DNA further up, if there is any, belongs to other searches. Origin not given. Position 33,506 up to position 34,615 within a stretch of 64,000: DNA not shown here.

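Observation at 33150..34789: Minus-strand recombination module: tyrosine integrase with a Zn-cluster insertion plus Hjc-like nuclease, next to a structured 325-bp noncoding region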

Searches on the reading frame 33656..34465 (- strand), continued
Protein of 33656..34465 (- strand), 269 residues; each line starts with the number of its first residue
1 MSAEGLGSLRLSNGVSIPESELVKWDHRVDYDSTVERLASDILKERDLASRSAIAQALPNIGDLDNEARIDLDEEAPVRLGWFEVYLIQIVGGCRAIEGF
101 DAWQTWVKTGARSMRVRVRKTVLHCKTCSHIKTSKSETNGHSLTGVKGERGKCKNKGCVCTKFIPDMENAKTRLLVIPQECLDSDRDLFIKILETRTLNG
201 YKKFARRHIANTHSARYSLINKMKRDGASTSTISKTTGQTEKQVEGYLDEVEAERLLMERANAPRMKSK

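Call 70: find_encoding_contigs(protein=P0013, flank=10000, max_places=2)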
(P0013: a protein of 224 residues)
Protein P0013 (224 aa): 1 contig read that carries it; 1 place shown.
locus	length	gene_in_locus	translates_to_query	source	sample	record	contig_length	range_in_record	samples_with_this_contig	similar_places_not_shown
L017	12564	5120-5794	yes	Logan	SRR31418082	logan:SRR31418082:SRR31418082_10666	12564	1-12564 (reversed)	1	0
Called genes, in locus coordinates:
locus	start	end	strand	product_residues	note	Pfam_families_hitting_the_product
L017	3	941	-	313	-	?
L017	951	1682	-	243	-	-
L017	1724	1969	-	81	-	-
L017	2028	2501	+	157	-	-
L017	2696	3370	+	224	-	-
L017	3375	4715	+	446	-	-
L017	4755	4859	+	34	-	-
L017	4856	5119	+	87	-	-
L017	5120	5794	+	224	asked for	-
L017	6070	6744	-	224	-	-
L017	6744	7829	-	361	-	PF04055:Radical_SAM (faint)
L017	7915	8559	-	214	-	-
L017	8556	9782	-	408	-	PF07505:DUF5131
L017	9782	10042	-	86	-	-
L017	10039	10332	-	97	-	-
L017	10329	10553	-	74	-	-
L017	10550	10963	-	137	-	-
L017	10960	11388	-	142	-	-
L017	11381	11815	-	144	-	-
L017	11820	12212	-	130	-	-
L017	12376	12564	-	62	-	?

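Call 94: search_protein_families(library=pfam, proteins=[L017:3375-4715:+, L014:5274-6677:+, L016:3256-4647:+, L016:5926-6246:+, L002:831-1043:+], max_evalue=0.1)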
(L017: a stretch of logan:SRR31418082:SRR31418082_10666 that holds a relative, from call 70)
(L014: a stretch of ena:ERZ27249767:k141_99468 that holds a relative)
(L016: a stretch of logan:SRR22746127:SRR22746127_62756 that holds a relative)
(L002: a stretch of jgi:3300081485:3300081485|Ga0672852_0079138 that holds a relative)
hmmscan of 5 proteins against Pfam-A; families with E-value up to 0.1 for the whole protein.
L017:3375-4715:+ (446 aa): 0 families

L014:5274-6677:+ (467 aa): 1 family
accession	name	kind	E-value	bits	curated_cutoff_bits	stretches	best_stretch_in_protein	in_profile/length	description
PF13148.11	DUF3987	-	6.8e-06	25.9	27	1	123-348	123-356/364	Protein of unknown function (DUF3987)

L016:3256-4647:+ (463 aa): 0 families

L016:5926-6246:+ (106 aa): 0 families

L002:831-1043:+ (70 aa): 0 families

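Call 96: fold_search(model_id=the predicted structure, library=pdb)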
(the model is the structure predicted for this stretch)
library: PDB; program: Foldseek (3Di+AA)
matches with E <= 10: 82; with E <= 0.001: 0
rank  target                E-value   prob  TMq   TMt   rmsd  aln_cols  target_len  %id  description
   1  3nkh_B                7.5e-03  1.00  0.36  0.42  10.2       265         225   12  Crystal Structure of Integrase from MRSA strain Staphylococcus aureus (released 2010-08-18)
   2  3nkh_A                2.1e-02  0.95  0.32  0.38  10.2       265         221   14  Crystal Structure of Integrase from MRSA strain Staphylococcus aureus (released 2010-08-18)
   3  6emy_A                3.7e-02  0.60  0.29  0.25  23.1       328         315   12  Structure of the Tn1549 transposon Integrase (aa 82-397, Y379F) in complex with transposon right end DNA (released 2018-04-04)
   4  5jk0_B                4.1e-02  0.85  0.32  0.26  13.0       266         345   10  Crystal structure of XerH site-specific recombinase bound to difH substrate: pre-cleavage complex (released 2016-12-28)
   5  5jk0_A                4.4e-02  0.93  0.35  0.28  13.7       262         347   10  Crystal structure of XerH site-specific recombinase bound to difH substrate: pre-cleavage complex (released 2016-12-28)
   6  5jk0_C                5.5e-02  0.90  0.34  0.27  13.5       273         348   10  Crystal structure of XerH site-specific recombinase bound to difH substrate: pre-cleavage complex (released 2016-12-28)
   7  6emz_A                5.8e-02  0.77  0.30  0.26   9.9       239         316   10  Structure of the Tn1549 transposon Integrase (aa 82-397, R225K) in complex with circular intermediate DNA (CI5-DNA) (released 2018-04-04)
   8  5jk0_D                6.1e-02  0.89  0.36  0.29  14.3       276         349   10  Crystal structure of XerH site-specific recombinase bound to difH substrate: pre-cleavage complex (released 2016-12-28)
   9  3crx_A                6.1e-02  0.60  0.26  0.23  11.6       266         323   12  CRE RECOMBINASE/DNA COMPLEX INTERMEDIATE I (released 1999-12-14)
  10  6en2_A                6.1e-02  0.41  0.23  0.21  11.6       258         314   11  Structure of the Tn1549 transposon Integrase (aa 82-397, R225K) in complex with a circular intermediate DNA (CI6b-DNA) (released 2018-04-04)
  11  6en0_B                6.8e-02  0.69  0.29  0.26  12.9       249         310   12  Structure of the Tn1549 transposon Integrase (aa 82-397) in complex with circular intermediate DNA (CI5-DNA) (released 2018-04-04)
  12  2a3v_B                1.1e-01  0.84  0.14  0.12   9.6        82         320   16  Structural basis for broad DNA-specificity in integron recombination (released 2006-05-02)
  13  6emy_B                1.1e-01  0.35  0.24  0.21  11.1       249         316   11  Structure of the Tn1549 transposon Integrase (aa 82-397, Y379F) in complex with transposon right end DNA (released 2018-04-04)
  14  5jjv_A                1.2e-01  0.77  0.35  0.28  13.4       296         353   10  Crystal structure of XerH site-specific recombinase bound to palindromic difH substrate: post-cleavage complex (released 2016-12-28)
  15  6en0_A                1.4e-01  0.38  0.30  0.27  22.7       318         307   12  Structure of the Tn1549 transposon Integrase (aa 82-397) in complex with circular intermediate DNA (CI5-DNA) (released 2018-04-04)
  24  4a8e                  3.0e-01  0.51  0.17  0.17   5.0        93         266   18  The structure of a dimeric Xer recombinase from archaea (released 2012-12-05)
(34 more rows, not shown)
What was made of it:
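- The Foldseek top hits are all tyrosine recombinases (call 96).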
